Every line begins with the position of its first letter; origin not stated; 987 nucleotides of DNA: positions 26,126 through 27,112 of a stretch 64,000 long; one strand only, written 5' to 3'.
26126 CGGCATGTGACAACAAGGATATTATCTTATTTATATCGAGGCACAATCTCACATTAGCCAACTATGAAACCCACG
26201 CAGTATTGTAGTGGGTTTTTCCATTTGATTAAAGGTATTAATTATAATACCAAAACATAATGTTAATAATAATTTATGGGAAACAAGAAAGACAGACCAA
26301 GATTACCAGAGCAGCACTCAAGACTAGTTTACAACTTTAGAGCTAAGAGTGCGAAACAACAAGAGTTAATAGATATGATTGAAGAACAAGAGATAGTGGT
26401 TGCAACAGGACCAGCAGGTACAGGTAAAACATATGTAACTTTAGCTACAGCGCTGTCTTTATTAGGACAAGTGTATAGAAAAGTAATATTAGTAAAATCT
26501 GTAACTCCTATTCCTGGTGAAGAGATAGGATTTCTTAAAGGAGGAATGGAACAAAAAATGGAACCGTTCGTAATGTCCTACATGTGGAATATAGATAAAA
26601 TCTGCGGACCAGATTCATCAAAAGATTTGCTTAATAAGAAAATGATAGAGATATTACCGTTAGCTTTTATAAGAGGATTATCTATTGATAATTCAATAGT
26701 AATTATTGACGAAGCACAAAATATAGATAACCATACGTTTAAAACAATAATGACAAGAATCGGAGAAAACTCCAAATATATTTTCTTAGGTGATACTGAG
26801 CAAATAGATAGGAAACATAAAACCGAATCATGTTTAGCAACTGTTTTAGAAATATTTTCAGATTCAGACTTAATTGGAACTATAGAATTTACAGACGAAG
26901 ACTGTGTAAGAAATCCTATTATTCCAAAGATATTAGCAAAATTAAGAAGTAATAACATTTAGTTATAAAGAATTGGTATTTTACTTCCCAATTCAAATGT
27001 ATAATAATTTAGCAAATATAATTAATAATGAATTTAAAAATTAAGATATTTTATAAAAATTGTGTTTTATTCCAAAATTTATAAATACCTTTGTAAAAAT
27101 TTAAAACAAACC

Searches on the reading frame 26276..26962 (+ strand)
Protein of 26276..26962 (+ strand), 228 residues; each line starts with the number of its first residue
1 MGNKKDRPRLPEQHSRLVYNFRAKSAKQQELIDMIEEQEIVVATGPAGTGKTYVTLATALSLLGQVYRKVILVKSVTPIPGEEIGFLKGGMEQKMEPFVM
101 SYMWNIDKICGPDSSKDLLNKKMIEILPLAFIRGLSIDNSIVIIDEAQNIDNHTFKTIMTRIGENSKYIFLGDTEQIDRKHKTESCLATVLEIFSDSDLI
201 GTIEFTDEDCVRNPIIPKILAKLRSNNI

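Call 12: search_protein_families(library=pfam, proteins=[window:26276-26962:+], max_evalue=0.01)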
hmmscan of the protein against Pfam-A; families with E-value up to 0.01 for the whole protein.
window:26276-26962:+ (228 aa): 16 families
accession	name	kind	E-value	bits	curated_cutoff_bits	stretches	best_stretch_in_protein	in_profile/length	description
PF02562.22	PhoH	-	2.4e-58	197.4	27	1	22-221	3-202/205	PhoH-like protein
PF13604.12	AAA_30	-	1e-09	38.9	27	2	139-177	89-128/191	AAA domain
PF13245.12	AAA_19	-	4.9e-09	36.9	25.1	1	137-177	89-129/134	AAA domain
PF13401.12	AAA_22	-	3.9e-06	27.7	27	1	37-158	4-104/130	AAA domain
PF00270.35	DEAD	-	3.9e-06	27.1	26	1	27-67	3-45/167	DEAD/DEAH box helicase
PF25199.1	nSTAND_NTPase5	-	1.3e-05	25.5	34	1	35-84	38-87/145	Novel STAND NTPase 5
PF00580.27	UvrD-helicase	-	0.00014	22.1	23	0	27-66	4-41/271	UvrD/REP helicase N-terminal domain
PF06733.21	DEAD_2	-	0.00017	21.8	21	1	118-162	128-167/172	DEAD_2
PF20720.3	nSTAND3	-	0.00051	20.2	27.2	1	29-75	8-53/155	Novel STAND NTPase 3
PF04851.21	ResIII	-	0.00087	19.7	22.5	1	28-73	8-59/164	Type III restriction enzyme, res subunit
PF01695.23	IstB_IS21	-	0.00094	19.2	24.1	1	27-62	81-116/238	IstB-like ATP binding protein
PF13481.12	AAA_25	-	0.0016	18.5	27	1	31-63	25-58/195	AAA domain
PF00437.27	T2SSE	-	0.0017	17.5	24.9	1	24-73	127-176/370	Type II/IV secretion system protein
PF13191.12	AAA_16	-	0.0064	17.4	32.6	0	37-69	21-59/167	AAA ATPase domain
PF13086.12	AAA_11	-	0.0076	16.5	27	0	28-62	6-41/257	AAA domain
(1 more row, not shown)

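Call 13: search_protein_families(library=phrogs, proteins=[window:26276-26962:+], max_evalue=0.01)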
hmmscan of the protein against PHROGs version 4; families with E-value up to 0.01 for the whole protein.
window:26276-26962:+ (228 aa): 11 families
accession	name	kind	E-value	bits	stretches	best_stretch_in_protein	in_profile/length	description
phrog_170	-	other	1.1e-68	233.1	1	7-222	59-276/323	PhoH-like phosphate starvation-inducible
phrog_2765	-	other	5.1e-50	171.6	1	16-214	227-434/443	PhoH-like phosphate starvation-inducible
phrog_4412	-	DNA, RNA and nucleotide metabolism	2.5e-09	37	1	136-178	419-461/743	exonuclease V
phrog_325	-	DNA, RNA and nucleotide metabolism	4.2e-09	36.2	1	25-71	472-523/986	Dda-like helicase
phrog_2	-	head and packaging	7.6e-08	32.5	1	17-169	261-397/807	terminase large subunit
phrog_32482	-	other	2e-07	31.1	1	48-215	405-575/589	PhoH-like phosphate starvation-inducible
phrog_979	-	head and packaging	0.00019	21.2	0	21-62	151-190/642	terminase large subunit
phrog_168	-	DNA, RNA and nucleotide metabolism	0.0004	21.2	1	27-170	32-135/314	clamp loader of DNA polymerase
phrog_1967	-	DNA, RNA and nucleotide metabolism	0.0015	18.2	0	25-65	154-194/776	DNA helicase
phrog_62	-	DNA, RNA and nucleotide metabolism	0.0042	15.5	0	28-169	701-842/1881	DNA helicase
phrog_16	-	DNA, RNA and nucleotide metabolism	0.0095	15.1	0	28-170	277-410/986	DNA helicase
